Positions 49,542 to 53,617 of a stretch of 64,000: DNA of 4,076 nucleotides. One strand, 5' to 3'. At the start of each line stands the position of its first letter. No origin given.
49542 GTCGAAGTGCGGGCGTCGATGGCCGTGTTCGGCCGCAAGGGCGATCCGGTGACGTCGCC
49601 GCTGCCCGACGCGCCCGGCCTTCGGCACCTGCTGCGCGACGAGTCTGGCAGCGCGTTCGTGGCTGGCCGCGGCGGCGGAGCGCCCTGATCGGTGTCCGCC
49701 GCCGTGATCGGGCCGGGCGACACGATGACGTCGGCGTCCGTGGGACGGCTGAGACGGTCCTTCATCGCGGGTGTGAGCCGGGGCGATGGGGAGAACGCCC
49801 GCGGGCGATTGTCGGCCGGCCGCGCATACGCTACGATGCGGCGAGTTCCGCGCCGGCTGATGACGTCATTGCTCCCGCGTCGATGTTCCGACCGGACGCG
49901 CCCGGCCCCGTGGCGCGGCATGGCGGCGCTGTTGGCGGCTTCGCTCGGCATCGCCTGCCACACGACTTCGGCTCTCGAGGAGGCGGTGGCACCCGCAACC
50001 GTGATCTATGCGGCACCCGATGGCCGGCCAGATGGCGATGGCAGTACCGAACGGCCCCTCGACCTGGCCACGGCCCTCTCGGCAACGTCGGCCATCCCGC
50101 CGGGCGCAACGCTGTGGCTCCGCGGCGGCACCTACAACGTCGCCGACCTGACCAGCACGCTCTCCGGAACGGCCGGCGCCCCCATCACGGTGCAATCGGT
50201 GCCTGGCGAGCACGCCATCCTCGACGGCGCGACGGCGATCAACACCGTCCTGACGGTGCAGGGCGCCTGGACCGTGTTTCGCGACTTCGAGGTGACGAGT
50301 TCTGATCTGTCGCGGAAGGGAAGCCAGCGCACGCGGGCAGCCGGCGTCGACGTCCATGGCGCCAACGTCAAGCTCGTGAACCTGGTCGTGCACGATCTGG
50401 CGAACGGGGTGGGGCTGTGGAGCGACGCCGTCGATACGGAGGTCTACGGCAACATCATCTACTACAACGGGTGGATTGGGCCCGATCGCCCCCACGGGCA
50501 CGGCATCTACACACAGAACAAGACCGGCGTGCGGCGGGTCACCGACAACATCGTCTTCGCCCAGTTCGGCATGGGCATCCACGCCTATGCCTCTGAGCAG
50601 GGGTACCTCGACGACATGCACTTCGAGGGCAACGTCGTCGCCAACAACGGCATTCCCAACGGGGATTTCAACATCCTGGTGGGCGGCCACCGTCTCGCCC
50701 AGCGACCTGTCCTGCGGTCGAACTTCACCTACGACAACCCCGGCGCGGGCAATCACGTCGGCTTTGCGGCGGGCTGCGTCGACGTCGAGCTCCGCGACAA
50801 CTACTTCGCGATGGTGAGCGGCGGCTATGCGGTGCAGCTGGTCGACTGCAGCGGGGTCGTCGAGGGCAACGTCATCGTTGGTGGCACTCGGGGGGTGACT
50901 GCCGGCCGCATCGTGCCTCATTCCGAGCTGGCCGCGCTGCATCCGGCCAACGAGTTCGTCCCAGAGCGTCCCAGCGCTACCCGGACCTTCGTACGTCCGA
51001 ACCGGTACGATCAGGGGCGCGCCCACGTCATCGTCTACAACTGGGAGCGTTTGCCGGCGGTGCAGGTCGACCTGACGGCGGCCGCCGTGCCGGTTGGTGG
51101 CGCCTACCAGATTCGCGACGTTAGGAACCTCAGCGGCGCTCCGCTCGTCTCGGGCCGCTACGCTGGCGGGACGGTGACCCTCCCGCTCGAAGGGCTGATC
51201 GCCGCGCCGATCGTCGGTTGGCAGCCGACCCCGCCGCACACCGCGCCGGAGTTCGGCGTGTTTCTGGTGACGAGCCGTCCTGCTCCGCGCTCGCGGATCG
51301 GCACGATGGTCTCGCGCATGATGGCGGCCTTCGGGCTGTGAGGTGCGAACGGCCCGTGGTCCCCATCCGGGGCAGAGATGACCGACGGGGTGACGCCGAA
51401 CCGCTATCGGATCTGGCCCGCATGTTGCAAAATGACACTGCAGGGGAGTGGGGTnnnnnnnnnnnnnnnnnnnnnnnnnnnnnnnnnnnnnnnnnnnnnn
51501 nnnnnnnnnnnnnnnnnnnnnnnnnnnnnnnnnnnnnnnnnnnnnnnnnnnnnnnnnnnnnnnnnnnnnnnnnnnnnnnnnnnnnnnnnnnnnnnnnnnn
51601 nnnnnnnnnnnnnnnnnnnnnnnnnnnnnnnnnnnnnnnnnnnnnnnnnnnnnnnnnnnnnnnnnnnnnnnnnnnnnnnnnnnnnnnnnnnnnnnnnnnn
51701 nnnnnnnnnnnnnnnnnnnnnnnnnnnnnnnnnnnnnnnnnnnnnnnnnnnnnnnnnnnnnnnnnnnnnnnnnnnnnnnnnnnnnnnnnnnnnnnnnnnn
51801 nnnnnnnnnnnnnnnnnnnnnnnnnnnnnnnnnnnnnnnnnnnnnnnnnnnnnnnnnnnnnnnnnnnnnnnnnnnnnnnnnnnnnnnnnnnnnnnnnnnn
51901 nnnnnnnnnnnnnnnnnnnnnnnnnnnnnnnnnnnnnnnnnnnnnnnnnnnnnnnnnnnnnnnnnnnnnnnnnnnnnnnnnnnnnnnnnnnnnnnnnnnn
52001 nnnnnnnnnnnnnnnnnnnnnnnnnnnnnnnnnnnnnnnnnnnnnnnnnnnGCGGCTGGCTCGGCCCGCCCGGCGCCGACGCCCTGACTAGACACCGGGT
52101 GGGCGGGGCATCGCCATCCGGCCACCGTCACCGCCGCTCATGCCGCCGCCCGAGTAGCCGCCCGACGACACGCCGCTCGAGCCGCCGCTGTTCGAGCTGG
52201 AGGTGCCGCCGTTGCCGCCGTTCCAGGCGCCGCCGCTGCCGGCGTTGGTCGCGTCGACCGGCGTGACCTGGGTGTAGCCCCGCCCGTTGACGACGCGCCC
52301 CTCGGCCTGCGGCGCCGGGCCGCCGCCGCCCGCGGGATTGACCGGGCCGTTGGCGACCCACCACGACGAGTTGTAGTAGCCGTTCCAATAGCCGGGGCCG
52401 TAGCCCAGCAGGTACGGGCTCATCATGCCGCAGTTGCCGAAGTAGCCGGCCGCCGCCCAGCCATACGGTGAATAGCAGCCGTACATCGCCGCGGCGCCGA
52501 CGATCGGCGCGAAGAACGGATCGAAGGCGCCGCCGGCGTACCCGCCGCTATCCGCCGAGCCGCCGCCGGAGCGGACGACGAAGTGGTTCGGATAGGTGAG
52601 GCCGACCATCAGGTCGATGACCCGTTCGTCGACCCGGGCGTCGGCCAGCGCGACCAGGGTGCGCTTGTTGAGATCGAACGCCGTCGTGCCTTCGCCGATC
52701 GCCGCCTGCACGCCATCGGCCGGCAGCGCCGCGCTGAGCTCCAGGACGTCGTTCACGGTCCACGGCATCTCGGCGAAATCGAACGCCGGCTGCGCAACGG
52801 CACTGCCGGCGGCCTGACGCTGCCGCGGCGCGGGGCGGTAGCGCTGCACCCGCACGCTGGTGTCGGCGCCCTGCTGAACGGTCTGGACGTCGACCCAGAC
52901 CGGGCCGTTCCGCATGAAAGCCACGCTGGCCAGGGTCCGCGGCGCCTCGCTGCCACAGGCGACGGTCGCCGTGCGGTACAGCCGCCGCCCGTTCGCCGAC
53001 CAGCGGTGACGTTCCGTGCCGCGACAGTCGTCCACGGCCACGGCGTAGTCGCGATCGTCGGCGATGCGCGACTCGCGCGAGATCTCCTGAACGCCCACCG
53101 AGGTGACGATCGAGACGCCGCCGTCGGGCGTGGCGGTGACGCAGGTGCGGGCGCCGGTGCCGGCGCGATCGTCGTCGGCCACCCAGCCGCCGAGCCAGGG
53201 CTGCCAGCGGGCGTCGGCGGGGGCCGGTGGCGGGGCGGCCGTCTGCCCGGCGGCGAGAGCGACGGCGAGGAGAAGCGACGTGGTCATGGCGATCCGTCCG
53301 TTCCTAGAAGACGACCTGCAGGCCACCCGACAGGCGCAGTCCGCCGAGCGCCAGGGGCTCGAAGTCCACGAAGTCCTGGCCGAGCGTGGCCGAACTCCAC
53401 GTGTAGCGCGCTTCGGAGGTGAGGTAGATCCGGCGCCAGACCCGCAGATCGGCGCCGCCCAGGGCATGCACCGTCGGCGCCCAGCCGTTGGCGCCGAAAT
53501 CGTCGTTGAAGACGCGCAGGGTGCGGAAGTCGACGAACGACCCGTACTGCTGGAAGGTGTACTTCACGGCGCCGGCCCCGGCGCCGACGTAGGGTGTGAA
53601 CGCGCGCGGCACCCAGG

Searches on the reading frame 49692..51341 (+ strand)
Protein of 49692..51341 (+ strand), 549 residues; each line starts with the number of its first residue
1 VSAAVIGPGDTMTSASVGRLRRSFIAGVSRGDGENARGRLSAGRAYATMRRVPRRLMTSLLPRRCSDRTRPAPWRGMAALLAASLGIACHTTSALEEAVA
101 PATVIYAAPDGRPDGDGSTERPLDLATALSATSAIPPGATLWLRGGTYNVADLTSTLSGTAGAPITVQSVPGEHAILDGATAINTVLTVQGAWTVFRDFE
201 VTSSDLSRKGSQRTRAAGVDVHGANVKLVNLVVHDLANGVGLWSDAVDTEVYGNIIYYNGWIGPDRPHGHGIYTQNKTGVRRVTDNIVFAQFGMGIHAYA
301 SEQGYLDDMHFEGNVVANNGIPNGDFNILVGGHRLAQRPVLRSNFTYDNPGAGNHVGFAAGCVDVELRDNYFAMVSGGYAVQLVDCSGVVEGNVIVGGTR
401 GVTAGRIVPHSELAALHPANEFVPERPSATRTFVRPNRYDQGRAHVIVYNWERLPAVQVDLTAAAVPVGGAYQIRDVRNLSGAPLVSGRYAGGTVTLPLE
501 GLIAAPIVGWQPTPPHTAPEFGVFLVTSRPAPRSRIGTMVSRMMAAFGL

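Call 15: find_encoding_contigs(protein=window:49692-51341:+, flank=10000, max_places=2)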
Protein window:49692-51341:+ (549 aa): 2 contigs read that carry it; 1 place shown.
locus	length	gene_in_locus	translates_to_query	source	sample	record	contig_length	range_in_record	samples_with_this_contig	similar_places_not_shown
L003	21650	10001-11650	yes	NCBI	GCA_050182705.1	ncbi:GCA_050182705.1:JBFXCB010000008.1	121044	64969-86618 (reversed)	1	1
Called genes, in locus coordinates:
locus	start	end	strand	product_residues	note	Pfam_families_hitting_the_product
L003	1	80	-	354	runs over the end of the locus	PF03102:NeuB, PF08666:SAF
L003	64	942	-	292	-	PF01061:ABC2_membrane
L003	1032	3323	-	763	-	PF02706:Wzz (weak), PF13807:GNVR, PF01656:CbiA, PF06564:CBP_BcsQ (weak), PF10609:ParA, PF13614:AAA_31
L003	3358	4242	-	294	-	PF02563:Poly_export, PF10531:SLBB, PF22461:SLBB_2, PF10531:SLBB, PF22461:SLBB_2 (weak)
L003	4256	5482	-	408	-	PF10082:BBP2_2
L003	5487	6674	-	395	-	PF01041:DegT_DnrJ_EryC1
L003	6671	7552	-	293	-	PF02388:FemAB (faint), PF13480:Acetyltransf_6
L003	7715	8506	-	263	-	PF02348:CTP_transf_3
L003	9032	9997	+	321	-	-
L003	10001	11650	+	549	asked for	PF22842:Pel9A-like_beta_helix, PF13229:Beta_helix (faint)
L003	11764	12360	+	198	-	PF02397:Bac_transf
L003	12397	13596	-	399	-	-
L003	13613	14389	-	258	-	-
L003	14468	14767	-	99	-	-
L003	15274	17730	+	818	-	PF12704:MacB_PCD, PF02687:FtsX, PF12704:MacB_PCD, PF02687:FtsX (weak)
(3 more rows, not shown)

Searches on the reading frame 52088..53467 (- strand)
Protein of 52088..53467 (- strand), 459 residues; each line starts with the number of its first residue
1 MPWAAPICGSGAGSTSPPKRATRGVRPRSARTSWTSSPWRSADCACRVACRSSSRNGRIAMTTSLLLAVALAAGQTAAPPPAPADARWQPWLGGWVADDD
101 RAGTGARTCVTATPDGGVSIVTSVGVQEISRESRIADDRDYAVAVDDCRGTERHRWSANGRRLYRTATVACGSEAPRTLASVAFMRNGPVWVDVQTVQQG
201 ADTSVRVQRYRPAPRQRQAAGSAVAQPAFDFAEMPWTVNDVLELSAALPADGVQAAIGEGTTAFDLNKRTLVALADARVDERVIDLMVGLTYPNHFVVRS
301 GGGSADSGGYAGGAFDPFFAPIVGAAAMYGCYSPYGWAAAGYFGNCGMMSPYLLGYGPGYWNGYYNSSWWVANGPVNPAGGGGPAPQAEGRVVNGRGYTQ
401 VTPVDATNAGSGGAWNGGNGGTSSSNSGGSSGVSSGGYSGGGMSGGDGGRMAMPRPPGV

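Call 13: find_encoding_contigs(protein=window:52088-53467:-, flank=10000, max_places=2)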
Protein window:52088-53467:- (459 aa): no gene with exactly this product is on record in the collection.

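Call 33: search_protein_families(library=pfam, proteins=[window:52088-53287:-], max_evalue=1)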
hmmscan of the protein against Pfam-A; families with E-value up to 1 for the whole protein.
window:52088-53287:- (399 aa): 1 family
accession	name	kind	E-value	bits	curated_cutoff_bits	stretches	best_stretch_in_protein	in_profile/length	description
PF13668.12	Ferritin_2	-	0.036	14.6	24.7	1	160-201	65-107/138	Ferritin-like domain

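Call 34: search_protein_families(library=ncbifam, proteins=[window:52088-53287:-], max_evalue=0.001)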
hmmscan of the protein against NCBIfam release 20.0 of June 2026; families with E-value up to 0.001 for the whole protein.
window:52088-53287:- (399 aa): 0 families
